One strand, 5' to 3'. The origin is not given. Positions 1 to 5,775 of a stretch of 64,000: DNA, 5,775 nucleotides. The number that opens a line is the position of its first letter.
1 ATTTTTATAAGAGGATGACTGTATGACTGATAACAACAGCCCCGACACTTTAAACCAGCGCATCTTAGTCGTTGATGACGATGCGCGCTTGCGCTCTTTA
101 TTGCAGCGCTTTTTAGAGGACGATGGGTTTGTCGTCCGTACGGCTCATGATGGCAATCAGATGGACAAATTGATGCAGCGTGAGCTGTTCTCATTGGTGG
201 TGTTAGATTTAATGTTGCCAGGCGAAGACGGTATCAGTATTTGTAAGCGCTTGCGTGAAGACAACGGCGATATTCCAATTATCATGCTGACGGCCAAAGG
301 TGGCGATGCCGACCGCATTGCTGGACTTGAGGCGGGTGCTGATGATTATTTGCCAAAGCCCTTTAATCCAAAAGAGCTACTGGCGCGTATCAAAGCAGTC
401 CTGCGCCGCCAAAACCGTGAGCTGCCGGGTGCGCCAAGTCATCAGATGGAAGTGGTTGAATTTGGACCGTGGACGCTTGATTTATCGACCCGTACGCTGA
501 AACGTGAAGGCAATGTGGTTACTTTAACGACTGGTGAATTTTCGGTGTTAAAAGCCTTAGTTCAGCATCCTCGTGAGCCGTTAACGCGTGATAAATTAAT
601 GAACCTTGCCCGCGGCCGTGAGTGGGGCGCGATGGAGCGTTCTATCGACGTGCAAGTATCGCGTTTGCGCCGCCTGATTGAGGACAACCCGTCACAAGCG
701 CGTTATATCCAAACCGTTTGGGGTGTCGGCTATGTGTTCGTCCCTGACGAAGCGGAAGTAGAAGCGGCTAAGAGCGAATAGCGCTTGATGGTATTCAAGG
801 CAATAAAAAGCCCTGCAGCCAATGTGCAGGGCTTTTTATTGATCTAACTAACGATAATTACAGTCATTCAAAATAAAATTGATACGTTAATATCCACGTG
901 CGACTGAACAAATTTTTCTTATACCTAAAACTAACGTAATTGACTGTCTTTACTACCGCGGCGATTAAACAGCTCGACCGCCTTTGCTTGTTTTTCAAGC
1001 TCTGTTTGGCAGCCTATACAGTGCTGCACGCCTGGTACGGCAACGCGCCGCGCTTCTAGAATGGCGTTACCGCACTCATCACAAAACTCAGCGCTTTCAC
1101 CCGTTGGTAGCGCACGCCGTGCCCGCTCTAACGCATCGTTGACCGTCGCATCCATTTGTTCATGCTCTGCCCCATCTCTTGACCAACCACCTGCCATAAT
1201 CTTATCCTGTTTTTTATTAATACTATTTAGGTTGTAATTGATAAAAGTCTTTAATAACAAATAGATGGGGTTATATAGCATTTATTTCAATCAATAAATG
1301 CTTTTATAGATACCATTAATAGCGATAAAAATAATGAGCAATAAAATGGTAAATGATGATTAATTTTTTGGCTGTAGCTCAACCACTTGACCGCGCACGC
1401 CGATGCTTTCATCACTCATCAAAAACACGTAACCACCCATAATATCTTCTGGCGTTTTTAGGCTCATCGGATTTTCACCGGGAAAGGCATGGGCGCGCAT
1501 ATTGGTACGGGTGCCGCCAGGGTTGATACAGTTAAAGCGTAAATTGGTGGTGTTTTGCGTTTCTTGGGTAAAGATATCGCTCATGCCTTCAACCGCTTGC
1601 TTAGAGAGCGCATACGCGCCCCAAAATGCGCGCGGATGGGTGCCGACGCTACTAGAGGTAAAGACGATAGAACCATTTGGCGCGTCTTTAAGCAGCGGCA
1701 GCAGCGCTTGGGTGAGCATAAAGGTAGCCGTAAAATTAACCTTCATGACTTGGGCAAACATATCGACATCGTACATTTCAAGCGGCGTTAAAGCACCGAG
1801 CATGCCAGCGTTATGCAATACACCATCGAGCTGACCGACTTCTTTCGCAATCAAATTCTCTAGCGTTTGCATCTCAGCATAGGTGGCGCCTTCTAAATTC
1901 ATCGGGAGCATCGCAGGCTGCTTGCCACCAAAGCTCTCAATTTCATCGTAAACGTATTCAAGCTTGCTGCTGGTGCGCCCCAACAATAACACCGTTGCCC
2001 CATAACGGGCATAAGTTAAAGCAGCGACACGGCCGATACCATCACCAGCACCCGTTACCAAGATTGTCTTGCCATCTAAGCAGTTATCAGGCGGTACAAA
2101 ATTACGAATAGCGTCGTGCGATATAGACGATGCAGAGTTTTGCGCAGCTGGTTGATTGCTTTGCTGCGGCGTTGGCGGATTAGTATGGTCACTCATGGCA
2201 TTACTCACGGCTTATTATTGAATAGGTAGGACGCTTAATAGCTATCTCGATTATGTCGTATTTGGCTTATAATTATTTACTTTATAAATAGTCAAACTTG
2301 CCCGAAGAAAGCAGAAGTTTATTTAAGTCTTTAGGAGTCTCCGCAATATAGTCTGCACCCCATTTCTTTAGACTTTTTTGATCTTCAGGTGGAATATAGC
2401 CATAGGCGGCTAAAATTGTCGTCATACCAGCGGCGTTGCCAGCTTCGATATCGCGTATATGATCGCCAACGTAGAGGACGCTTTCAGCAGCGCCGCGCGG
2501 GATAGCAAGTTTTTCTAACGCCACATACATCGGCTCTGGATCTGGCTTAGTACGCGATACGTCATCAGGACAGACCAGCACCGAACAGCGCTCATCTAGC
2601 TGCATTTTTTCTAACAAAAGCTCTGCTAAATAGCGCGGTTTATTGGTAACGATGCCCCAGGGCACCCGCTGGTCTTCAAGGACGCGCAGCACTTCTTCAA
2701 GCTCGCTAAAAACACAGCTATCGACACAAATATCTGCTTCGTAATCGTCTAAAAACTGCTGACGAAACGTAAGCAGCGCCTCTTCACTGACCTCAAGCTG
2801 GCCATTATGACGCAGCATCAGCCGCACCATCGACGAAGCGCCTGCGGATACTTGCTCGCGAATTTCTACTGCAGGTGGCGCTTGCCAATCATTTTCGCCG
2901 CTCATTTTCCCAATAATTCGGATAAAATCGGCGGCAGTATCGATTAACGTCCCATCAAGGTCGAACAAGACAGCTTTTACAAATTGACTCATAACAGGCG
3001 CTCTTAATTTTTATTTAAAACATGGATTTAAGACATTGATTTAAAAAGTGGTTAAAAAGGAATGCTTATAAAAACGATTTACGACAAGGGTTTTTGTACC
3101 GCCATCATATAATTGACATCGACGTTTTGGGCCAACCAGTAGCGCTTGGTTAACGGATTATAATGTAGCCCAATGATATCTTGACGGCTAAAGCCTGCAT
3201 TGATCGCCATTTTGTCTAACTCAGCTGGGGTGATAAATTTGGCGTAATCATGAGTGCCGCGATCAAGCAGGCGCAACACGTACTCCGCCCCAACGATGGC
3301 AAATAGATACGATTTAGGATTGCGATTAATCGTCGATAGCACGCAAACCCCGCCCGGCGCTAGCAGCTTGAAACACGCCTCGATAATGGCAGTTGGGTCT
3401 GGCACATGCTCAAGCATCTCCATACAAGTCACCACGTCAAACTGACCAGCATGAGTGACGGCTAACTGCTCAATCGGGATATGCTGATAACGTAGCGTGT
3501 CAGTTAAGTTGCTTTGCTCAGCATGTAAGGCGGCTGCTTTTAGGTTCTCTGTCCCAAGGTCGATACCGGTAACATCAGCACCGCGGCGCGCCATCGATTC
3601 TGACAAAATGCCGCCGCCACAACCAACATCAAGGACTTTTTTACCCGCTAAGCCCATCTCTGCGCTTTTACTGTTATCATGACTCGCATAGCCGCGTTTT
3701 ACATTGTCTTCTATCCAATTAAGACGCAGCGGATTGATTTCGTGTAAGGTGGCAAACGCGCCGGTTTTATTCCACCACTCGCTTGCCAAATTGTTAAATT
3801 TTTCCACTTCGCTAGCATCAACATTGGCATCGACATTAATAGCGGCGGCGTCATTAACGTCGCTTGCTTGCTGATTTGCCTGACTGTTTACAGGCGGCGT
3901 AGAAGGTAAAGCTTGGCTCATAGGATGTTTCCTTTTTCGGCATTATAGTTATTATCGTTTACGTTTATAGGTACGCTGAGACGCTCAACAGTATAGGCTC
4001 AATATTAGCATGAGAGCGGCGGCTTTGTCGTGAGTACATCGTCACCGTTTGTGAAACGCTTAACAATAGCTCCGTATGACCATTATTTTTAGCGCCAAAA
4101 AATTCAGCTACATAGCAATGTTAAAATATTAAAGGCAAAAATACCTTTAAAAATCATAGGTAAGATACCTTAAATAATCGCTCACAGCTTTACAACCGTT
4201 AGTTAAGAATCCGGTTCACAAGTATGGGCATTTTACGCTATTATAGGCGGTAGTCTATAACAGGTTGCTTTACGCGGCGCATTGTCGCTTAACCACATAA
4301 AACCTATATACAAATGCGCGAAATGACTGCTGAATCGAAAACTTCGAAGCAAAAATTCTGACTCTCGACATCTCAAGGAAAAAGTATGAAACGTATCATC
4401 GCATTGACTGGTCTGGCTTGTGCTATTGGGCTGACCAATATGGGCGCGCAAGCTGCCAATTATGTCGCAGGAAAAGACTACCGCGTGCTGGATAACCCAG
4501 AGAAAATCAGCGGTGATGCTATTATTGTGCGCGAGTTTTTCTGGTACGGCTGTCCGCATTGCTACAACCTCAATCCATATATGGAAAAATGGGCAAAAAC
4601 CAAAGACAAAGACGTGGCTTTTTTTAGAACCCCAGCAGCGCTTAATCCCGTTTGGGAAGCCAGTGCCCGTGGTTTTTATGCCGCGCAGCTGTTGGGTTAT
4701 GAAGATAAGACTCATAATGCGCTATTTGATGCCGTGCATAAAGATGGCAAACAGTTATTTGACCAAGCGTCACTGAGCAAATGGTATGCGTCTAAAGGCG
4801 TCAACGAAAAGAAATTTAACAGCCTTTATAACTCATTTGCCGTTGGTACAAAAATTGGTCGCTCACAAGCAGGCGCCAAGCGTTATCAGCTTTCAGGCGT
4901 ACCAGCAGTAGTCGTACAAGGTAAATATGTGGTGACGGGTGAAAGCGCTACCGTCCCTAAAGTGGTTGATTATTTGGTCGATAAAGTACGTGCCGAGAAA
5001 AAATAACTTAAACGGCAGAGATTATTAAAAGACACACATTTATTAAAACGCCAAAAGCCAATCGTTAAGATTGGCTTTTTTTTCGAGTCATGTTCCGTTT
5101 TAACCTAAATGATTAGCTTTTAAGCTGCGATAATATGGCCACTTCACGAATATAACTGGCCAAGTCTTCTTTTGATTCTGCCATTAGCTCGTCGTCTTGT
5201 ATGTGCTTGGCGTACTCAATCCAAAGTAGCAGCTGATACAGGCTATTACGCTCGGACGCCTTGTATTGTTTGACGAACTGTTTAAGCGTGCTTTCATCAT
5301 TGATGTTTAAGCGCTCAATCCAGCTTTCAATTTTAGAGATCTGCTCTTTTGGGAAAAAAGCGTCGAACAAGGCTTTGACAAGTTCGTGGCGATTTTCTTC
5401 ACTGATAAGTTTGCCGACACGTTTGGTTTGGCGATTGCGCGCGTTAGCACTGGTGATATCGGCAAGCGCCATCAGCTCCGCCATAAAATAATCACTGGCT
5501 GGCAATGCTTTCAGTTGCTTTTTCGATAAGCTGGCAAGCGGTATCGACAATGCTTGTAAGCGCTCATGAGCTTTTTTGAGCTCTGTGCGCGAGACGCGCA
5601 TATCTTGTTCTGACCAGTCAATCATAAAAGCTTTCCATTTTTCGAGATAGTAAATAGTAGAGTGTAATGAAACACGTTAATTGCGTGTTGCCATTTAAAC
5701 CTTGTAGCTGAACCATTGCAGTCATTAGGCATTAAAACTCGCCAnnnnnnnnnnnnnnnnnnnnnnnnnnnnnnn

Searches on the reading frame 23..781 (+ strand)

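Call 47: search_protein_families(library=pfam, proteins=[window:23-781:+], max_evalue=0.00001)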
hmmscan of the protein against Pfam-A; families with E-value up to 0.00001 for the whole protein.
window:23-781:+ (252 aa): 2 families
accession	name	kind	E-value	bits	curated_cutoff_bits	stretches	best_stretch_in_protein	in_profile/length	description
PF00072.30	Response_reg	-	8.7e-33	113.3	30.2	1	14-124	1-111/111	Response regulator receiver domain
PF00486.34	Trans_reg_C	-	8.3e-23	80.7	26.2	1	164-239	2-77/77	Transcriptional regulatory protein, C terminal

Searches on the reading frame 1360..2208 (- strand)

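Call 47: search_protein_families(library=pfam, proteins=[window:1360-2208:-], max_evalue=0.00001)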
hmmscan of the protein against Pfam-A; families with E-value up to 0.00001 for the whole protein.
window:1360-2208:- (282 aa): 4 families
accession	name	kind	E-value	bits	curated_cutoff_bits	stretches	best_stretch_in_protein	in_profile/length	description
PF00106.31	adh_short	-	3.9e-45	154.2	26.6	1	47-243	1-192/195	short chain dehydrogenase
PF13561.12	adh_short_C2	-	7.3e-31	108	27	1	53-276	1-229/236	Enoyl-(Acyl carrier protein) reductase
PF08659.16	KR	-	2.3e-11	44.4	22.6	1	48-227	2-177/180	KR domain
PF23441.1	SDR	-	7.7e-10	39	27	1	104-237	69-198/258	SDR-like rossmann domain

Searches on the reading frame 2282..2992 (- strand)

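Call 47: search_protein_families(library=pfam, proteins=[window:2282-2992:-], max_evalue=0.00001)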
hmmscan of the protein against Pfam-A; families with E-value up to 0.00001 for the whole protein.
window:2282-2992:- (236 aa): 4 families
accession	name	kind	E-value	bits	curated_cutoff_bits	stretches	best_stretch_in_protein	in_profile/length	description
PF13419.12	HAD_2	-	2e-31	109.9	23.8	1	8-194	1-177/178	Haloacid dehalogenase-like hydrolase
PF00702.32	Hydrolase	-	3.1e-26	93.4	26.4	1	5-189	1-191/191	haloacid dehalogenase-like hydrolase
PF13242.12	Hydrolase_like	-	1.4e-09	38.1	22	1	148-219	3-71/75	HAD-hyrolase-like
PF12710.13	HAD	-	1.4e-08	35.9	27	1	8-184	1-187/189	haloacid dehalogenase-like hydrolase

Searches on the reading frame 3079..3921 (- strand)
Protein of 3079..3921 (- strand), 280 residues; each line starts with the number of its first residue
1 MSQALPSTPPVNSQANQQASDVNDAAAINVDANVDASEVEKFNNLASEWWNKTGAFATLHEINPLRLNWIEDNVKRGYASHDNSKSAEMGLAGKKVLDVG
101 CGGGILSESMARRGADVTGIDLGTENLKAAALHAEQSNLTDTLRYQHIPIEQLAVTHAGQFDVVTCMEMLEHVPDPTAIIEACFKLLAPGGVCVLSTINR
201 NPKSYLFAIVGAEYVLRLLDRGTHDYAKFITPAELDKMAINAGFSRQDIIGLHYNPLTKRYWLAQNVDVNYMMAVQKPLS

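Call 47: search_protein_families(library=pfam, proteins=[window:3079-3921:-], max_evalue=0.00001)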
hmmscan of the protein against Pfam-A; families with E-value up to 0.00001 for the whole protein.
window:3079-3921:- (280 aa): 10 families
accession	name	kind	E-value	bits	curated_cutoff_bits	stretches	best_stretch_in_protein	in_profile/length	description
PF13489.12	Methyltransf_23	-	3.5e-24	85.8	27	1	91-244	21-159/164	Methyltransferase domain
PF08241.18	Methyltransf_11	-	3e-22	79.5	21.2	1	97-195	1-95/95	Methyltransferase domain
PF13649.12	Methyltransf_25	-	2.5e-19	70.2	27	1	96-191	1-97/97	Methyltransferase domain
PF13847.12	Methyltransf_31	-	2.9e-18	66.4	27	1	93-199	4-113/145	Methyltransferase domain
PF08242.18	Methyltransf_12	-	3.2e-17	63.5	30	1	97-193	1-98/98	Methyltransferase domain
PF02353.26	CMAS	-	1e-10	41.9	27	1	92-202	62-171/273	Mycolic acid cyclopropane synthetase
PF08003.17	Methyltransf_9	-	2.1e-08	33.9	23.8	1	90-198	113-220/315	Protein of unknown function (DUF1698)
PF06325.19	PrmA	-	2.2e-08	34.4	22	1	91-198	160-261/296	Ribosomal protein L11 methyltransferase (PrmA)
PF01209.24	Ubie_methyltran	-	1e-06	28.7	20.1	1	88-195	43-151/233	ubiE/COQ5 methyltransferase family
PF05401.17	NodS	-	1.9e-06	28.3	24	1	94-221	45-170/201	Nodulation protein S (NodS)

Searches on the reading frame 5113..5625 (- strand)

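Call 47: search_protein_families(library=pfam, proteins=[window:5113-5625:-], max_evalue=0.00001)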
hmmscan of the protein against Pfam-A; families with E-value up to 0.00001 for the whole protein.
window:5113-5625:- (170 aa): 1 family
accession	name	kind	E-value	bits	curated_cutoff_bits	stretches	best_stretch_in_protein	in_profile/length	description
PF04751.20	DarP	-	2.8e-20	73.2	26.3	1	10-159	2-152/153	Dual-action ribosomal maturation protein DarP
